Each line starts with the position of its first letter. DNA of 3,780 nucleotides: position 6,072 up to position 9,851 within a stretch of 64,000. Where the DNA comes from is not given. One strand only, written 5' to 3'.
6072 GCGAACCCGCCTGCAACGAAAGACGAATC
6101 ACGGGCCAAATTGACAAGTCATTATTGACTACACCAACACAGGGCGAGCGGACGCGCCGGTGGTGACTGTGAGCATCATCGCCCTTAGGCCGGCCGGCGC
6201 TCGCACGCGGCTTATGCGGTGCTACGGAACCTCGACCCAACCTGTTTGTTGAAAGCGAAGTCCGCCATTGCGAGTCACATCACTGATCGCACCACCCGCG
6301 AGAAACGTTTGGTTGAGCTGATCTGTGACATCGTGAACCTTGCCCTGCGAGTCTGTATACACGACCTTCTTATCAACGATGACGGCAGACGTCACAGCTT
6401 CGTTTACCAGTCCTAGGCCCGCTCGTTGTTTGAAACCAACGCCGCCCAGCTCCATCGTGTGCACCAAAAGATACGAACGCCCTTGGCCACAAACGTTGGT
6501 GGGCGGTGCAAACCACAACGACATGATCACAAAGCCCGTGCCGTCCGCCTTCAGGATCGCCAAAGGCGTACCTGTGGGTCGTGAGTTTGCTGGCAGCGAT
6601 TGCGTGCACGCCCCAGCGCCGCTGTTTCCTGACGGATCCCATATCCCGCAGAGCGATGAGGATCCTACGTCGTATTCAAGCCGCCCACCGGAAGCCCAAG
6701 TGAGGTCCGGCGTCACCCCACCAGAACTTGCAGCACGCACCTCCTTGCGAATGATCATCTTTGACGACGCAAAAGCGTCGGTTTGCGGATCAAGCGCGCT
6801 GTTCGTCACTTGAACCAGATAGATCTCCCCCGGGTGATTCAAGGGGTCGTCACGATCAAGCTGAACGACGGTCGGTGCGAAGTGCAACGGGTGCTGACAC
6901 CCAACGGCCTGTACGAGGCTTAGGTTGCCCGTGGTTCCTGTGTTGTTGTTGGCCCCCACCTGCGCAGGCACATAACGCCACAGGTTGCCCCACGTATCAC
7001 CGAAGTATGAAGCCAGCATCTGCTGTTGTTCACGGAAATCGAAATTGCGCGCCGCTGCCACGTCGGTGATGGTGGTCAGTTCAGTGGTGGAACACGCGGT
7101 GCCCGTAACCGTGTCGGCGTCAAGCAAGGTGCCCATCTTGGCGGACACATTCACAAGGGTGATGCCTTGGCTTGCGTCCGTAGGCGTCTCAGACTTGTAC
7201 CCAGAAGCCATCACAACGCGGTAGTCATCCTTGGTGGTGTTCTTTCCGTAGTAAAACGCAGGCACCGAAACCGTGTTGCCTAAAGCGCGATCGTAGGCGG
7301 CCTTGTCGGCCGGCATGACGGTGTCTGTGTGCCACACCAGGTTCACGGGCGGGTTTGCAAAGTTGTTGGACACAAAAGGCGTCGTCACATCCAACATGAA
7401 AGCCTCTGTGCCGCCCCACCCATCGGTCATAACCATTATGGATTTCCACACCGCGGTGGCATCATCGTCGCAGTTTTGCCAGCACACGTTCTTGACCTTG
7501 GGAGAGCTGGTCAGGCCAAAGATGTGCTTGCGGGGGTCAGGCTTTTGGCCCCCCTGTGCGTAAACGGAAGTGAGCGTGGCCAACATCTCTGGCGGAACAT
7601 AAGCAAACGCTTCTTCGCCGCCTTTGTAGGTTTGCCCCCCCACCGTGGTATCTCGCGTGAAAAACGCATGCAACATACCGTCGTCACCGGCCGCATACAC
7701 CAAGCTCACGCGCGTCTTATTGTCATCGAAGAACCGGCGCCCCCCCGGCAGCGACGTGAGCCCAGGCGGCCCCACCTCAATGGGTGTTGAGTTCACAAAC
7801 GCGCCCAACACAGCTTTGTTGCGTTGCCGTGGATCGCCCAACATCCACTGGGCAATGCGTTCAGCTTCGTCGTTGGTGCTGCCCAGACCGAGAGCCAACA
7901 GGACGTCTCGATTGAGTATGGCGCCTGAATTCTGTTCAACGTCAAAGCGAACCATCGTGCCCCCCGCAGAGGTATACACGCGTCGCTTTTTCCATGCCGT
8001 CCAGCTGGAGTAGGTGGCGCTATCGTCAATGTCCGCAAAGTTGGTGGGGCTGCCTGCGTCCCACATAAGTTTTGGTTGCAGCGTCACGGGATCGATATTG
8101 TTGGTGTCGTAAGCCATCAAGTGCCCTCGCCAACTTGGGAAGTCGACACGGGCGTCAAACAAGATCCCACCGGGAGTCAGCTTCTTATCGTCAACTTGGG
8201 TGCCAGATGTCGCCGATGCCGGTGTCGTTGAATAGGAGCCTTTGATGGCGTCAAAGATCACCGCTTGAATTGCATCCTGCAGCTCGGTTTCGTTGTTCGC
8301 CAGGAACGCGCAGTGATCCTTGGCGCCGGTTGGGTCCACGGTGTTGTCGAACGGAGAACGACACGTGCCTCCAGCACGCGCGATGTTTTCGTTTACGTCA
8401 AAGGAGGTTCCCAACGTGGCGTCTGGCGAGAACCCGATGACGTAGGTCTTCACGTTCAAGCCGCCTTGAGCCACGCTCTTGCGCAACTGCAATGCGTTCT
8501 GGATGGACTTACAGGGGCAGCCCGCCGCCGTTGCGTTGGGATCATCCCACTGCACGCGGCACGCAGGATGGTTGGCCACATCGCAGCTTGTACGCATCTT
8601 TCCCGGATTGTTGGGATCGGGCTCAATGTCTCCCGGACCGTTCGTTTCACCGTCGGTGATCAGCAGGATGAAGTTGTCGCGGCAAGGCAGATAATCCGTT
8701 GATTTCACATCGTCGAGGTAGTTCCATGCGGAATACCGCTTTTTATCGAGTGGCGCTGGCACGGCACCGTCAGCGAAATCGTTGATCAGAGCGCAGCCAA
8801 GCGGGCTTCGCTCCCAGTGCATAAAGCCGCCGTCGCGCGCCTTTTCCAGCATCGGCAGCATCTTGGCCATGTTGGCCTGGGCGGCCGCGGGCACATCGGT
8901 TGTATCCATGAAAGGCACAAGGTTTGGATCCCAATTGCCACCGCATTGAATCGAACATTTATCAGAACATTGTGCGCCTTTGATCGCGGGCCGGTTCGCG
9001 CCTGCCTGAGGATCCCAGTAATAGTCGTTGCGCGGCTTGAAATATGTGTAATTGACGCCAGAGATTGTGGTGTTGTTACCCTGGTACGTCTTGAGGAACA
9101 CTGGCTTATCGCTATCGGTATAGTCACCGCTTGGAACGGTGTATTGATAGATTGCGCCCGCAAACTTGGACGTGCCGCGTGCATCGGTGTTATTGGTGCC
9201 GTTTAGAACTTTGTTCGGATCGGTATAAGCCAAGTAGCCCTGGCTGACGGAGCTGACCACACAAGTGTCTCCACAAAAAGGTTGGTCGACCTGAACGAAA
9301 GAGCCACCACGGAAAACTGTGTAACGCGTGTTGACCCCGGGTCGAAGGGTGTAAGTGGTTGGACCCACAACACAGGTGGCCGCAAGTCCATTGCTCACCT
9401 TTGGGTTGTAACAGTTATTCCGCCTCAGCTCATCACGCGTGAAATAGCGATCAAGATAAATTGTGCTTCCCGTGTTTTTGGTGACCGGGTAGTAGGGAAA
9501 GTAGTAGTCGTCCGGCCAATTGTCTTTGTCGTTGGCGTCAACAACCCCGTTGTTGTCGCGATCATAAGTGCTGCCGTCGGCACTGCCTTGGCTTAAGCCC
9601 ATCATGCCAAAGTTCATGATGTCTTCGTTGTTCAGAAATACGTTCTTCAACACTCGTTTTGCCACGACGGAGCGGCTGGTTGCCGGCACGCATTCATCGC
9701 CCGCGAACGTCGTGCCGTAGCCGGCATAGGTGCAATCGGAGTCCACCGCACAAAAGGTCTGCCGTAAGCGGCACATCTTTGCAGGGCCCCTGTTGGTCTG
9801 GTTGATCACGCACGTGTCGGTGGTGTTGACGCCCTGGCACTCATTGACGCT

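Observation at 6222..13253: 2343-aa PilY1 homolog with four inserted LamG lectin-like domains and an N-terminal MIDAS motif split from the rest of the vWA fold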

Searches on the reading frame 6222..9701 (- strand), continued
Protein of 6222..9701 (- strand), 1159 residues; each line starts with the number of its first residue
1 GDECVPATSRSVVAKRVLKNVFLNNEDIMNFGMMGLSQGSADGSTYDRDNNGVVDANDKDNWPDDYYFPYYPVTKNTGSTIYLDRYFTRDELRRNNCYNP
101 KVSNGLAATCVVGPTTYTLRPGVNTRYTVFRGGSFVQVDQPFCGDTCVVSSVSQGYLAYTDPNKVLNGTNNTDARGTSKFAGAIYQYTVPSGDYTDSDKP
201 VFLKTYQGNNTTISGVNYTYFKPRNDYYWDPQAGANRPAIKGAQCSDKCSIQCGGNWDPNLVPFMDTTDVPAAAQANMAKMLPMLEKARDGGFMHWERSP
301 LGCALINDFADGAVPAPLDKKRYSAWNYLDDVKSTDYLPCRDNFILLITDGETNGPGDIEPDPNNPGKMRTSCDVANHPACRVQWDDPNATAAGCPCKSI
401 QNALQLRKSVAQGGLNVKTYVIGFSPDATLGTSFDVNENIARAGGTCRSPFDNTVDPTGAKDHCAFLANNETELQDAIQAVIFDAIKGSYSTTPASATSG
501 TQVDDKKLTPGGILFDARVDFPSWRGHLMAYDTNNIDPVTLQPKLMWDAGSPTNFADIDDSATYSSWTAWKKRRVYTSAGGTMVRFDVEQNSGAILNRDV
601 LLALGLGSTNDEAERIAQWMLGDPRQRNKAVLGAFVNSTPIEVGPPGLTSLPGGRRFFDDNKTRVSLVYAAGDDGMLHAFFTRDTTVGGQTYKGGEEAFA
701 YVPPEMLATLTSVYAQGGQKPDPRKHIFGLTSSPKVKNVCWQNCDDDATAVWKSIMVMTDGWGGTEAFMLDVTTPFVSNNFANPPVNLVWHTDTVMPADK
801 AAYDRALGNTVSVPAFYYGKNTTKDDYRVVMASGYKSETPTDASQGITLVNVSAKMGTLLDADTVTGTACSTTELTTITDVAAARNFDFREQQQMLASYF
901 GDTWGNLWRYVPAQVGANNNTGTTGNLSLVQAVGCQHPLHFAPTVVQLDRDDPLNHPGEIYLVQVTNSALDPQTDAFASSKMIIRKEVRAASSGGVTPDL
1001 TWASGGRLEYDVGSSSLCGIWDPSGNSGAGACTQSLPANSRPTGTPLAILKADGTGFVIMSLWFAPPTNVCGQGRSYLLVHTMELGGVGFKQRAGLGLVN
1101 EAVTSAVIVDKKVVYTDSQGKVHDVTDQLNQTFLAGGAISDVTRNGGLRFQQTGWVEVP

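Call 89: find_encoding_contigs(protein=P0085, flank=6000, max_places=1)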
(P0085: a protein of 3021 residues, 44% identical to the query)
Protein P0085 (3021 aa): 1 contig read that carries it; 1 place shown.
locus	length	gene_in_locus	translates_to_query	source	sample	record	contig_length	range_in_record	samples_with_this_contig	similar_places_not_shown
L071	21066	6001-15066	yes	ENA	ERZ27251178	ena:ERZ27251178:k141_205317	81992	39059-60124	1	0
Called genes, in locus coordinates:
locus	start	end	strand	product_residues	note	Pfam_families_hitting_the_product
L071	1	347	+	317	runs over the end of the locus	PF02951:GSH-S_N, PF02955:GSH-S_ATP, PF08443:RimK (weak)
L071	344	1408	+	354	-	PF07396:Porin_O_P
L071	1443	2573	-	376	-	PF13776:DUF4172, PF02661:Fic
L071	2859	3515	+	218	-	PF07963:N_methyl (weak)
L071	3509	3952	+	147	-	PF07963:N_methyl (weak)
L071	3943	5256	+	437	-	PF16074:PilW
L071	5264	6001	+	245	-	PF14341:PilX_N (faint)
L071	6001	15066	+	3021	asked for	PF05567:T4P_PilY1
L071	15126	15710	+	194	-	PF05685:Uma2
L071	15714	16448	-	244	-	PF07238:PilZ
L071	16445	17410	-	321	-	PF02195:ParB_N, PF17762:HTH_ParB, PF23552:ParB_C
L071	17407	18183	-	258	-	PF00142:Fer4_NifH (weak), PF01656:CbiA, PF02374:ArsA_ATPase (weak), PF06564:CBP_BcsQ (weak), PF09140:MipZ, PF10609:ParA, PF13614:AAA_31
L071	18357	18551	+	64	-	-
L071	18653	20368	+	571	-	PF13462:Thioredoxin_4, PF01323:DSBA, PF13743:Thioredoxin_5 (faint), PF13098:Thioredoxin_2 (weak), PF13462:Thioredoxin_4, PF01323:DSBA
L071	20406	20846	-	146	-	-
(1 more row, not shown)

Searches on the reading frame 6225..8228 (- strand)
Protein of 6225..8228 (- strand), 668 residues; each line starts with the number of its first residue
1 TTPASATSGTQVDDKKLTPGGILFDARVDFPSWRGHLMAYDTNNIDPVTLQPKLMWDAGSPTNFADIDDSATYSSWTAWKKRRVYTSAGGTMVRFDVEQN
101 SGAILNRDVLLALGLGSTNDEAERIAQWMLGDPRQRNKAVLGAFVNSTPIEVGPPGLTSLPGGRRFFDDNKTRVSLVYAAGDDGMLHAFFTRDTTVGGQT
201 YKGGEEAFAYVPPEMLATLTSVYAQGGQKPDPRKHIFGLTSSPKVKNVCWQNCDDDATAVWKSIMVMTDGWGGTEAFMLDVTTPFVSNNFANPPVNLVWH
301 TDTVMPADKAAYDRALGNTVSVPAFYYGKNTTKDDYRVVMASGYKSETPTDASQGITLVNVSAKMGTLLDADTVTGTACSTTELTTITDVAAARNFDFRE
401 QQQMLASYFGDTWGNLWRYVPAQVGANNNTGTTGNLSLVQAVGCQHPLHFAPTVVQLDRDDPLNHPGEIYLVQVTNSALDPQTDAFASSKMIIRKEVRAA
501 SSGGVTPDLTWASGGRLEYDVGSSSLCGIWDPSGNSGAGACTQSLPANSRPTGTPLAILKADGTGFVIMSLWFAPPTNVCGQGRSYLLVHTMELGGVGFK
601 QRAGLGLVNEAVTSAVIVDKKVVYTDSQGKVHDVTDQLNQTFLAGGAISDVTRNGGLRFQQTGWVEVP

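Call 7: search_protein_families(library=pfam, proteins=[window:6225-8228:-], max_evalue=10)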
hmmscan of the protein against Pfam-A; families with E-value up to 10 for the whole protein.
seq(668 aa): 3 families
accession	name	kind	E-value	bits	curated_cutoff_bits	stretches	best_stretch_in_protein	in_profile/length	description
PF05567.17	T4P_PilY1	-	2.2e-13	50.3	28.1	1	141-420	1-281/411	PilY1 beta-propeller domain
PF10976.13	DUF2790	-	0.089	13.2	27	1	614-634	26-46/56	Protein of unknown function (DUF2790)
PF03546.19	Treacle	-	0.22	11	23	1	471-554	44-126/531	Treacher Collins syndrome protein Treacle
